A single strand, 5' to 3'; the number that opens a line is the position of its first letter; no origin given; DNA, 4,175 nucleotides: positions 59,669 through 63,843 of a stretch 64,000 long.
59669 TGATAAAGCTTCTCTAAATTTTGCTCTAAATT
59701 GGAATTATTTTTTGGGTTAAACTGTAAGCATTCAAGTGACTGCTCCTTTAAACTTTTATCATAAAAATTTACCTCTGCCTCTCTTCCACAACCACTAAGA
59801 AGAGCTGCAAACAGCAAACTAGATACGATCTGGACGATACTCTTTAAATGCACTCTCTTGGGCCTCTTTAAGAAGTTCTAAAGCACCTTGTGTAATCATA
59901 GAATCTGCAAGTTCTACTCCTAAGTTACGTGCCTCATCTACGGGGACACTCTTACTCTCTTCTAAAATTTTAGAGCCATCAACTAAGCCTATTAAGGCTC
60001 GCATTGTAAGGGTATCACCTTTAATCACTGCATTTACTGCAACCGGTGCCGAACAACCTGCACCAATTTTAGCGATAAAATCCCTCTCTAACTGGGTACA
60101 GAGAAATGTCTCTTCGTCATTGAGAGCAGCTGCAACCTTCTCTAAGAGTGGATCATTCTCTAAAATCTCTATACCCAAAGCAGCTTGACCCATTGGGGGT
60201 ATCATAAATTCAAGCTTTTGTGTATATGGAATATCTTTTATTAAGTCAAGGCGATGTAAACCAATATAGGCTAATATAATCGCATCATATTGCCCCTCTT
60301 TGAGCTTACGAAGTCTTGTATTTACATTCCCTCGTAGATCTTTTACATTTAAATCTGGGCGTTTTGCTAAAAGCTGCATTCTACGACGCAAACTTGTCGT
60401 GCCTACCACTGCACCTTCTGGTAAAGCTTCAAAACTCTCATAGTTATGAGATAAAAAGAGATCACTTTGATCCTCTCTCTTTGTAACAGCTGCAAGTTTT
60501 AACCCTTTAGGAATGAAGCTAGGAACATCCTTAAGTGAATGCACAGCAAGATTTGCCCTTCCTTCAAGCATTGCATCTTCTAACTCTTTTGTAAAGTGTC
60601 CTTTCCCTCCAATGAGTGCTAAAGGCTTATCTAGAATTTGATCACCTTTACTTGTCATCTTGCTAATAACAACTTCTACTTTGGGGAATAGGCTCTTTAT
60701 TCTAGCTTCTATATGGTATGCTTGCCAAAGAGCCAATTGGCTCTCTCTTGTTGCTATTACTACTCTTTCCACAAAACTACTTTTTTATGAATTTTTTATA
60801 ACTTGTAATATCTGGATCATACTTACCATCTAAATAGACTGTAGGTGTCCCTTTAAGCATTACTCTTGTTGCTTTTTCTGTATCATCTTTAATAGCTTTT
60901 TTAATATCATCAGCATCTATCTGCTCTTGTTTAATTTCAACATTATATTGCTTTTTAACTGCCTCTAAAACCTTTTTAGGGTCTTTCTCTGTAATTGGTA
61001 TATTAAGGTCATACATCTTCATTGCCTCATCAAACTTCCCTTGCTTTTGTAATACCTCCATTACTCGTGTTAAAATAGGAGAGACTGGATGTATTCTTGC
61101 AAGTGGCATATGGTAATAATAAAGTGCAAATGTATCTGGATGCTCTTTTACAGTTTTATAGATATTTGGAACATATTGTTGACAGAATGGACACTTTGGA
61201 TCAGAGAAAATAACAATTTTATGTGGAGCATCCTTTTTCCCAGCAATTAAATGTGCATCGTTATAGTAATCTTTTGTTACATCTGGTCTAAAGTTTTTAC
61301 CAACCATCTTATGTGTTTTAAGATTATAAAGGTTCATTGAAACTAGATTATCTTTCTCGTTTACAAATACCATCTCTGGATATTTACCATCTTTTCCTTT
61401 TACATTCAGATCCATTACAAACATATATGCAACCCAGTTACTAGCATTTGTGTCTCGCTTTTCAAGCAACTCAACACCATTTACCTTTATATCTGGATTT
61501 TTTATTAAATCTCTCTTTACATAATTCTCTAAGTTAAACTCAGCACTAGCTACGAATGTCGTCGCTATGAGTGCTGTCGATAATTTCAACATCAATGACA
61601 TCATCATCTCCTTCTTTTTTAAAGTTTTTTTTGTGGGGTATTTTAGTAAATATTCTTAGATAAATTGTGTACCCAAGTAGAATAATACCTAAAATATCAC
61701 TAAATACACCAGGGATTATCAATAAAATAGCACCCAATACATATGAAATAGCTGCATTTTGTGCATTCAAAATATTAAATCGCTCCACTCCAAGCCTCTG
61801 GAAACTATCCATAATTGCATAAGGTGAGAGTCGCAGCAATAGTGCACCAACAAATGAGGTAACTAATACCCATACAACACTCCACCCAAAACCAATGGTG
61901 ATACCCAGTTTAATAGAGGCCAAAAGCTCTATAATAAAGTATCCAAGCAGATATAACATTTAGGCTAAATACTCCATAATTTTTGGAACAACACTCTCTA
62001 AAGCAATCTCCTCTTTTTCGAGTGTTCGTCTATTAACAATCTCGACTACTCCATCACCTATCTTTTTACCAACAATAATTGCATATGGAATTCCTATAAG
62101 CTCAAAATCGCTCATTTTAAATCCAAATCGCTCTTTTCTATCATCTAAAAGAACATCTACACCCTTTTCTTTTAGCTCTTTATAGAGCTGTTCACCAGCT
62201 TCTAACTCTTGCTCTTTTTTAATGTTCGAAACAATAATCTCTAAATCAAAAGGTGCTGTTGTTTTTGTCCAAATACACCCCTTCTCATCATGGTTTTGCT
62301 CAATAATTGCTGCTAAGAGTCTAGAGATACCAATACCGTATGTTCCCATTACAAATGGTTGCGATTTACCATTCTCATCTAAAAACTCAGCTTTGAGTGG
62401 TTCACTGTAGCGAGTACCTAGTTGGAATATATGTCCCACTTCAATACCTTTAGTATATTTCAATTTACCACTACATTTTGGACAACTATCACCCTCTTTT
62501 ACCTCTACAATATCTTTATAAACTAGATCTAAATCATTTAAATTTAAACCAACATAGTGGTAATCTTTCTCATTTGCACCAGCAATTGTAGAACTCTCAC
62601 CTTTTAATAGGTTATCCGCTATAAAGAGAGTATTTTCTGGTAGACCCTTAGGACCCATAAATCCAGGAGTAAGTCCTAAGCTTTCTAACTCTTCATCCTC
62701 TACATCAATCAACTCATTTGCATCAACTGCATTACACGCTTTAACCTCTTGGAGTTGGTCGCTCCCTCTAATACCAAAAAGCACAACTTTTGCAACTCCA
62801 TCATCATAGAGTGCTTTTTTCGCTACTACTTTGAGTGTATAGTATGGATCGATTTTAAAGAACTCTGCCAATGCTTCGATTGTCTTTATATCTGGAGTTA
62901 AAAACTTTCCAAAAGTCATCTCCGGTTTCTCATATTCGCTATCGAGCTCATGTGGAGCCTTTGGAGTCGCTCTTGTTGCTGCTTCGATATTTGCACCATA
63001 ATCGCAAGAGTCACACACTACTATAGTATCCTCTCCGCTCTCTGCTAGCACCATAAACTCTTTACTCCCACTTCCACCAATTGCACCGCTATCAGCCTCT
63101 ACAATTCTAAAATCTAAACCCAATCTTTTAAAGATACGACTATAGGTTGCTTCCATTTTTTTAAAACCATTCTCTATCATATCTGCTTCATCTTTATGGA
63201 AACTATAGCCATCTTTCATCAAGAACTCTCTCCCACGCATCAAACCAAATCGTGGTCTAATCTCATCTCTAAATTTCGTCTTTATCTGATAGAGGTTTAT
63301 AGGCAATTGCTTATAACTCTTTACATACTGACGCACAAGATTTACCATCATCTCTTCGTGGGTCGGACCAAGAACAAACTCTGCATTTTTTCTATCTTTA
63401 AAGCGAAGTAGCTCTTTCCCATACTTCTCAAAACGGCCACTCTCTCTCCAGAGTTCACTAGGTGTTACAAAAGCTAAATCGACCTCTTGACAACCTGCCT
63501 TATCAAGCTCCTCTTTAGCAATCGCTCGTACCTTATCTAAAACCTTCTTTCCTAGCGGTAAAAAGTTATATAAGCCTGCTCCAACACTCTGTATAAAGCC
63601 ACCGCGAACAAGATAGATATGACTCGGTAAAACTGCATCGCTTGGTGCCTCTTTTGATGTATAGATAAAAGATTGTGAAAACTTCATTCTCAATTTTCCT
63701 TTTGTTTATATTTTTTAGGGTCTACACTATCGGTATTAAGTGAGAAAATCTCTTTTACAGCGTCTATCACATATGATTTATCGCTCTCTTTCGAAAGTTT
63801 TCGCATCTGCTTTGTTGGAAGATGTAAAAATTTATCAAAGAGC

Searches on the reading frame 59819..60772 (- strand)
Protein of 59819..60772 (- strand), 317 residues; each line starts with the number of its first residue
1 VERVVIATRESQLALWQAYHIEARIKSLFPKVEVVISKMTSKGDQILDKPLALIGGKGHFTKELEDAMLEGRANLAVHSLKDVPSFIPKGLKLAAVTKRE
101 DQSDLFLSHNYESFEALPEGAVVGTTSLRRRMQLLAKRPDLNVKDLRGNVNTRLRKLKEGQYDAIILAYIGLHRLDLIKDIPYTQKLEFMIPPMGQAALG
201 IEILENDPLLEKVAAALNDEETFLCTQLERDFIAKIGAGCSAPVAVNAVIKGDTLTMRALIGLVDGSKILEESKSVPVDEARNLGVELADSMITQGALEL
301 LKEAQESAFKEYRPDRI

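Call 27: search_protein_families(library=pfam, proteins=[window:59819-60772:-], max_evalue=0.00001)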
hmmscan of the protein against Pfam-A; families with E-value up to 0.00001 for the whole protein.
window:59819-60772:- (317 aa): 2 families
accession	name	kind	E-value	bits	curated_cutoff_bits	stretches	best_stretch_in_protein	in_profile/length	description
PF01379.25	Porphobil_deam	-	2e-76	256.6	22.1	1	4-209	1-204/207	Porphobilinogen deaminase, dipyromethane cofactor binding domain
PF03900.20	Porphobil_deamC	-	1.3e-15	57.9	26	1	223-293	1-73/74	Porphobilinogen deaminase, C-terminal domain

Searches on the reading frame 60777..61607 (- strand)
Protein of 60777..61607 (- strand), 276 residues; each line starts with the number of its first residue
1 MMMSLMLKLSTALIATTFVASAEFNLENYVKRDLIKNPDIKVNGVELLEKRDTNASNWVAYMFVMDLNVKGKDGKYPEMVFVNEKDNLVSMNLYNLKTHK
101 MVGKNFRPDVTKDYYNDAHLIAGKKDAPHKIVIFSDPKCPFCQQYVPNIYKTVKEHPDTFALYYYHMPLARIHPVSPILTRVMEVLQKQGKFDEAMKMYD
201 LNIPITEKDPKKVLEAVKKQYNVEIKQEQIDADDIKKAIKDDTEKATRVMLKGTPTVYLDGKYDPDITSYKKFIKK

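Call 27: search_protein_families(library=pfam, proteins=[window:60777-61607:-], max_evalue=0.00001)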
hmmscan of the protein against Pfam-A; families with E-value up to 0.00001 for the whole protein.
window:60777-61607:- (276 aa): 2 families
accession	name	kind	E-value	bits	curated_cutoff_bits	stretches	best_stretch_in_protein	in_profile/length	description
PF13462.12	Thioredoxin_4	-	2.8e-14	54.1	23.2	1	119-273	5-162/165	Thioredoxin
PF01323.26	DSBA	-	8.7e-10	39.1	25.6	0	202-262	116-175/191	DSBA-like thioredoxin domain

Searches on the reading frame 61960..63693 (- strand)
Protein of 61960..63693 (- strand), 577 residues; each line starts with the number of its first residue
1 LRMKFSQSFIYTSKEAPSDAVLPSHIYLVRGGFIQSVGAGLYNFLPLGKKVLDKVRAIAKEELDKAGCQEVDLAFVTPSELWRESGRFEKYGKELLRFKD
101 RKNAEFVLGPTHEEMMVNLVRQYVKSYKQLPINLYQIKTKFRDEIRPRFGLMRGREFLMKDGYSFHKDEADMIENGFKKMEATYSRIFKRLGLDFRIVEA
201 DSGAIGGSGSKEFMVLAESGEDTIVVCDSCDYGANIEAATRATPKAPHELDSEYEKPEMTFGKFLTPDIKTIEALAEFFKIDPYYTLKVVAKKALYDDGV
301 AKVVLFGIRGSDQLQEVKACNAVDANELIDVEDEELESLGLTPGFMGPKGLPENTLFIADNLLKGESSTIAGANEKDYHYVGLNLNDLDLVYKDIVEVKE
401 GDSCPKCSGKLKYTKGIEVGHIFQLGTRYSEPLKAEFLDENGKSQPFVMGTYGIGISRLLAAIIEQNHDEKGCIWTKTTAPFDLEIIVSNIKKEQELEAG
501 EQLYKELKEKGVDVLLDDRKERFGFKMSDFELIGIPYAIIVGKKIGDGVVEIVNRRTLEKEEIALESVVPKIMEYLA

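Call 27: search_protein_families(library=pfam, proteins=[window:61960-63693:-], max_evalue=0.00001)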
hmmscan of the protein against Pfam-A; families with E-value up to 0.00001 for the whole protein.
window:61960-63693:- (577 aa): 3 families
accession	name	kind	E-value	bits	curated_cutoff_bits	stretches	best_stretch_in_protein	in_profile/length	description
PF00587.30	tRNA-synt_2b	-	1e-36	127.1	29.3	1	97-467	2-179/179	tRNA synthetase class II core domain (G, H, P, S and T)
PF03129.25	HGTP_anticodon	-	1.3e-18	67.3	21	1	488-573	4-92/94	Anticodon binding domain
PF04073.20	tRNA_edit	-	1.4e-13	51.4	25.5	1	266-384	1-117/123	Aminoacyl-tRNA editing domain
